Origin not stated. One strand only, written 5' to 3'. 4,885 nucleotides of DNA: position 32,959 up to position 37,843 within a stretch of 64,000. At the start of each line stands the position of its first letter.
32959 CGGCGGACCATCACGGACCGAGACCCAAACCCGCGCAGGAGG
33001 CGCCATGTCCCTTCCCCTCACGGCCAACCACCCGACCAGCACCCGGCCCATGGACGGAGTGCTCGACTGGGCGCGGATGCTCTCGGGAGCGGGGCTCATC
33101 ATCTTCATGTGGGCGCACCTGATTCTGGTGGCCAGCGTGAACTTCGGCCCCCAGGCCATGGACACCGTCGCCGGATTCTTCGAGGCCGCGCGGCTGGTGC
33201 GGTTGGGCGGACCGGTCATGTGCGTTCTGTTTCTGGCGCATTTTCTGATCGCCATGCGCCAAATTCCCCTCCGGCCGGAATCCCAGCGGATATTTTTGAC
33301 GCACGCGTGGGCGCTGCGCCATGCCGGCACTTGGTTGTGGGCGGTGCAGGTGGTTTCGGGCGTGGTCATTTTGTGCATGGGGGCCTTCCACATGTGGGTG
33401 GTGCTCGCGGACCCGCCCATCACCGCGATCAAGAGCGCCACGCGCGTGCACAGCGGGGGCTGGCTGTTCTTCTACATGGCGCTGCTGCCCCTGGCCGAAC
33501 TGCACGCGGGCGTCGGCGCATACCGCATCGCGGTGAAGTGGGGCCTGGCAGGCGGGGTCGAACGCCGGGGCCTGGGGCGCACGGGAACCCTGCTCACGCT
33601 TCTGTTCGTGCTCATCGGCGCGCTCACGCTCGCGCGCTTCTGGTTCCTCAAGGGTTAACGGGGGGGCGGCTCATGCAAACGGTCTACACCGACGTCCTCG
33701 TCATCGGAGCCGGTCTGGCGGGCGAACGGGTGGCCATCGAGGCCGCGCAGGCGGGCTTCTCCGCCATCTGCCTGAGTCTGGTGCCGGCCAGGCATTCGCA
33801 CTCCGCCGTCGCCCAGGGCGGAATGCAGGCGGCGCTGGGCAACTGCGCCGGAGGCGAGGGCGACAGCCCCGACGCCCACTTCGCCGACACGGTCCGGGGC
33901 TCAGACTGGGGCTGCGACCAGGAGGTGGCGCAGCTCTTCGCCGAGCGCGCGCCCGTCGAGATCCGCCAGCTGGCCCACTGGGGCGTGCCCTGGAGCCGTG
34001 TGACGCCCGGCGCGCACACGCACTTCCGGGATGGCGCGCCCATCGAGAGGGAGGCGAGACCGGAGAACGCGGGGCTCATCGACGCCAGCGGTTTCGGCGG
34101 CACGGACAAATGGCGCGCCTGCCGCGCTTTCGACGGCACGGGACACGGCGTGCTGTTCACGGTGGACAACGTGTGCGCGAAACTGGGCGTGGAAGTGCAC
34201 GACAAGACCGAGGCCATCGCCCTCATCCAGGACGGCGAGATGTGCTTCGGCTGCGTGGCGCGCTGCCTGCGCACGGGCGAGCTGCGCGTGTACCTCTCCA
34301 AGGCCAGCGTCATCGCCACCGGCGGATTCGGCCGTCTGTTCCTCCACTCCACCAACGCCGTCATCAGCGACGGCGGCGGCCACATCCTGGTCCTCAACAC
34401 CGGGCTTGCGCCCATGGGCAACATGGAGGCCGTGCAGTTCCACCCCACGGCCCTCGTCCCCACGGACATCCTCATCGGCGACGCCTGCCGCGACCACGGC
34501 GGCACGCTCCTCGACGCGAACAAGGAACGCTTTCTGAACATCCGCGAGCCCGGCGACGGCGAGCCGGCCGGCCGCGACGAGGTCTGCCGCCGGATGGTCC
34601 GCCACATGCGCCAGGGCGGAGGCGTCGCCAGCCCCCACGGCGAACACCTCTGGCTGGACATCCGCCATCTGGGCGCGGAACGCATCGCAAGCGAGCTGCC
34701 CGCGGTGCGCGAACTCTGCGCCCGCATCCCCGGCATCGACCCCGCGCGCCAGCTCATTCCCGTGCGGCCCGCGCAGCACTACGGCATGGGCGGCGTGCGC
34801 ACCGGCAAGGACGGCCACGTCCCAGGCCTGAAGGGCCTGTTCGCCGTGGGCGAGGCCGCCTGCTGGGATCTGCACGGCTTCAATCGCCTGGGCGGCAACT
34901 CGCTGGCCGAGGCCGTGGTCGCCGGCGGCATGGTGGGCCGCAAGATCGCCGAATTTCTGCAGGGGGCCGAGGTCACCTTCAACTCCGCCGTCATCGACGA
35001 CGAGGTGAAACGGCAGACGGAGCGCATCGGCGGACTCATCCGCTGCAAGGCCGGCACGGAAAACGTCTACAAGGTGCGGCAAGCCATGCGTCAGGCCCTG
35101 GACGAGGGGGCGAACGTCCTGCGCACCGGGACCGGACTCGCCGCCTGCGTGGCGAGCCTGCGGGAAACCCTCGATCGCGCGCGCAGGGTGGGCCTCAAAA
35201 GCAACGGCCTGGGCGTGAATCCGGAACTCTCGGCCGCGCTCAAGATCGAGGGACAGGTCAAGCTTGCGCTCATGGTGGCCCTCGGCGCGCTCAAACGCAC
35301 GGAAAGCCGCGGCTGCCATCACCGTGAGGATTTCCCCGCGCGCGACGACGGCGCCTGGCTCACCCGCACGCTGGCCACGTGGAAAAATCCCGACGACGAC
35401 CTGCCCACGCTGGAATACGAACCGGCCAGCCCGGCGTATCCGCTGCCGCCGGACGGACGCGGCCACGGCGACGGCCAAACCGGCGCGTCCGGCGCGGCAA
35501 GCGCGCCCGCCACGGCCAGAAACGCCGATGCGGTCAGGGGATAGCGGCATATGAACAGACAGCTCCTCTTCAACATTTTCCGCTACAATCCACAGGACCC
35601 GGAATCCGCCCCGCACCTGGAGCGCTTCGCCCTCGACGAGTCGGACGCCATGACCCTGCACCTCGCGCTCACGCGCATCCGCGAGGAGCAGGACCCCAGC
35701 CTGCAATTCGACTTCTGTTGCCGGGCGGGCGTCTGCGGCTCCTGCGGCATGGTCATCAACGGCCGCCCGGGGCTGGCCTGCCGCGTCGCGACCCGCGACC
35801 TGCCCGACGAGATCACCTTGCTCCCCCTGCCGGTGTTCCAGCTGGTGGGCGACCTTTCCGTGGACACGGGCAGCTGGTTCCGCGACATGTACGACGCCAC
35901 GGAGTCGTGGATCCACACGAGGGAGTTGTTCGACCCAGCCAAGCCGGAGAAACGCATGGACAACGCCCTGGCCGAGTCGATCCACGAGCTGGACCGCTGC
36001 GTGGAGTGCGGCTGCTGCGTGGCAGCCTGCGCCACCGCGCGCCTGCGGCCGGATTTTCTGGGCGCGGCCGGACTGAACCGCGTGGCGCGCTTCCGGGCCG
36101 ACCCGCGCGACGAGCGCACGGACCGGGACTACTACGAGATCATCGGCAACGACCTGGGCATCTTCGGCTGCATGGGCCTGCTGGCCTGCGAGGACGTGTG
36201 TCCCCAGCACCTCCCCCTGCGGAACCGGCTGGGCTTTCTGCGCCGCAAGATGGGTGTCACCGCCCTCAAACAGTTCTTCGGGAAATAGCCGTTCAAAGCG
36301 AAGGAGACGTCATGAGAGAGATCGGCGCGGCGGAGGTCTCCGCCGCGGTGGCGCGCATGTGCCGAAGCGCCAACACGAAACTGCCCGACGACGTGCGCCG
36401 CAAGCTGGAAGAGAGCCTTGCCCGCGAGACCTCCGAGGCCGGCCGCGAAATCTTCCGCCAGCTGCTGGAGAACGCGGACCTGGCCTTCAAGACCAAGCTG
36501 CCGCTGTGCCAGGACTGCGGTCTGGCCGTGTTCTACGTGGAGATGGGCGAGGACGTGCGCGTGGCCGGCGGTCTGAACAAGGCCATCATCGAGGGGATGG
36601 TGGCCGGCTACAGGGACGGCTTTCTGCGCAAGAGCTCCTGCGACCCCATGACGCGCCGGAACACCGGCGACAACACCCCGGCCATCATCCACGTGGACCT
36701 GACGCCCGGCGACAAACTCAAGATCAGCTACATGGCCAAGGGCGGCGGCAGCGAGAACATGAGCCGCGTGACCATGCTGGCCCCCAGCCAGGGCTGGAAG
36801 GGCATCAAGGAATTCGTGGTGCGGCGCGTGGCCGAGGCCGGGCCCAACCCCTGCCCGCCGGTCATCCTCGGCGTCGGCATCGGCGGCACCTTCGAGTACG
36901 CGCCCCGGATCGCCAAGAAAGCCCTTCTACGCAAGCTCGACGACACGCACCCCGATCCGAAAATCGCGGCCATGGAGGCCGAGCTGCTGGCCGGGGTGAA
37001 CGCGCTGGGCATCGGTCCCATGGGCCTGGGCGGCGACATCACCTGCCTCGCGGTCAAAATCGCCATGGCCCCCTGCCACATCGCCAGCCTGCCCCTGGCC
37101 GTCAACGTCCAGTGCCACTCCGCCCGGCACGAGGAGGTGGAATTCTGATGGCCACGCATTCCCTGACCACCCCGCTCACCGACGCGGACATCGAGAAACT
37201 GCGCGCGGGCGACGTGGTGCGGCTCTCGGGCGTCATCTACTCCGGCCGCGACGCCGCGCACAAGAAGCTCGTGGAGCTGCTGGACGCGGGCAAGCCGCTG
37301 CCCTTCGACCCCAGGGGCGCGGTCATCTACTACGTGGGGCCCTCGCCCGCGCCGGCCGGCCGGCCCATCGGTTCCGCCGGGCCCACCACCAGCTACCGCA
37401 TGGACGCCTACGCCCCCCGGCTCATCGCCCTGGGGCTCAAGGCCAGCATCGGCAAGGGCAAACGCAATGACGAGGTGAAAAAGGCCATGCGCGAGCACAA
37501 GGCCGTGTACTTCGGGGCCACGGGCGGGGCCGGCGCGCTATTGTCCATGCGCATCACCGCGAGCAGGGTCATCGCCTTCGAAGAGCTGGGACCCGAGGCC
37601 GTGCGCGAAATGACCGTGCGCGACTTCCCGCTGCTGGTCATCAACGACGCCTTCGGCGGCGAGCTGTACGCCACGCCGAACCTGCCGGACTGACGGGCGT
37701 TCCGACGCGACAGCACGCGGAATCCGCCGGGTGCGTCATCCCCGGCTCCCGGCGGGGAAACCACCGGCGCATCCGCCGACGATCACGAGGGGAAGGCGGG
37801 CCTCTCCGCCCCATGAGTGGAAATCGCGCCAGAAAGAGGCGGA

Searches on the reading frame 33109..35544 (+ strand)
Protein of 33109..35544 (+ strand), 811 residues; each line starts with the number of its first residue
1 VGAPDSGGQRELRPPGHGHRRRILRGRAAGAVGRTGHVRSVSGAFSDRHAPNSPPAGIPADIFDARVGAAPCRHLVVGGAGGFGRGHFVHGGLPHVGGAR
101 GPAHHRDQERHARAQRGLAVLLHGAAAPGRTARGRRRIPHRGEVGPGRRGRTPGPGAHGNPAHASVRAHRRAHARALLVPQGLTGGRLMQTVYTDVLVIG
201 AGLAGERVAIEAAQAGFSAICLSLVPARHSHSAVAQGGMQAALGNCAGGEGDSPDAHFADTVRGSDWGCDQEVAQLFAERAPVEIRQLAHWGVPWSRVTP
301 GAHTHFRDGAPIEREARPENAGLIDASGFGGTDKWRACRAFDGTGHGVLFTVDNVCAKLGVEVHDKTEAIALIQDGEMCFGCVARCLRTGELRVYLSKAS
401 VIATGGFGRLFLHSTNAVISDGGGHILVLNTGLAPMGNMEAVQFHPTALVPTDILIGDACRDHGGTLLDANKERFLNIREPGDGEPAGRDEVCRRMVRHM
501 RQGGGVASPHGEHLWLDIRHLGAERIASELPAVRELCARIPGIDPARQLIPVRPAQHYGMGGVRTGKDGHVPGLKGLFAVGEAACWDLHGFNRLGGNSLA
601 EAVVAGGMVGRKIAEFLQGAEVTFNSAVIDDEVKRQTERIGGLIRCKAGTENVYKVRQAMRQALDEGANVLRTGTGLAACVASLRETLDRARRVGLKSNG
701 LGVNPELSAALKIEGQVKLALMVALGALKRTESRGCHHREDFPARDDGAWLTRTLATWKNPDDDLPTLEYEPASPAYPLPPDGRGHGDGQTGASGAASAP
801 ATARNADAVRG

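Call 15: search_protein_families(library=pfam, proteins=[window:33109-35544:+])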
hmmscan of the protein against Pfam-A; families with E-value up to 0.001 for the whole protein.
window:33109-35544:+ (811 aa): 2 families
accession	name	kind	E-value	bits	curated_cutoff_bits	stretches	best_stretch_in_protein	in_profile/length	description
PF00890.30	FAD_binding_2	-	9.3e-90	302.2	20.4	1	195-599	1-414/414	FAD binding domain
PF02910.25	Succ_DH_flav_C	-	5.4e-29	101.2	20.8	1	657-776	1-119/130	Fumarate reductase flavoprotein C-term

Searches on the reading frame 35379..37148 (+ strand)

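Call 15: search_protein_families(library=pfam, proteins=[window:35379-37148:+])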
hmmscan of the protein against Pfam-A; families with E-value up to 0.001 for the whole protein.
window:35379-37148:+ (589 aa): 1 family
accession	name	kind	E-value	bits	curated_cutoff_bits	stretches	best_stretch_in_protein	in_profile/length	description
PF05681.19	Fumerase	-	7.9e-110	366.8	25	1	323-587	3-269/270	Fumarate hydratase (Fumerase)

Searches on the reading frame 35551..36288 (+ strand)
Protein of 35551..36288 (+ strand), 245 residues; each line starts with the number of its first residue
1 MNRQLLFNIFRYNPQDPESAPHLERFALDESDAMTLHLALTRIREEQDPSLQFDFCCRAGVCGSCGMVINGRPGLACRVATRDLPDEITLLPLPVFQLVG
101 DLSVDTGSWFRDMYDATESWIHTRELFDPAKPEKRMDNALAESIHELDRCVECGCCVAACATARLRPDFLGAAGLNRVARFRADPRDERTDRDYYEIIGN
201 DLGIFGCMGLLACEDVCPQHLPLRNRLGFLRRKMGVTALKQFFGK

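Call 15: search_protein_families(library=pfam, proteins=[window:35551-36288:+])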
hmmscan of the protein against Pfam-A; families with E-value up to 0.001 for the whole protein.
window:35551-36288:+ (245 aa): 6 families
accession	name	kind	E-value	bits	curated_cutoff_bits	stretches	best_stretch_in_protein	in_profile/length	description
PF13085.11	Fer2_3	-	4.6e-27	94.6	27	1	7-109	2-105/107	2Fe-2S iron-sulfur cluster binding domain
PF13183.11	Fer4_8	-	5.6e-10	40.1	27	1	146-220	1-67/68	4Fe-4S dicluster domain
PF13237.11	Fer4_10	-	1.7e-06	28.3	25.5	1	145-218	4-53/53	4Fe-4S dicluster domain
PF13534.11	Fer4_17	-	1.2e-05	26.2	22.2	1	149-221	1-60/61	4Fe-4S dicluster domain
PF13484.11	Fer4_16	-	0.00011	23.4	30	1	149-219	1-65/66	4Fe-4S double cluster binding domain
PF12838.12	Fer4_7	-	0.00045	21.1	27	1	149-219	1-50/52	4Fe-4S dicluster domain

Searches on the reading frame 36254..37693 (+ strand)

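Call 15: search_protein_families(library=pfam, proteins=[window:36254-37693:+])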
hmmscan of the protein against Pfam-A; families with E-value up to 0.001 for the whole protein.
window:36254-37693:+ (479 aa): 1 family
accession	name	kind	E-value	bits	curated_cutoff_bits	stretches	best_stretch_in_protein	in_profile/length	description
PF05683.17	Fumerase_C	-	2.8e-51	174.2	22.2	1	304-473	31-203/205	Fumarase C-terminus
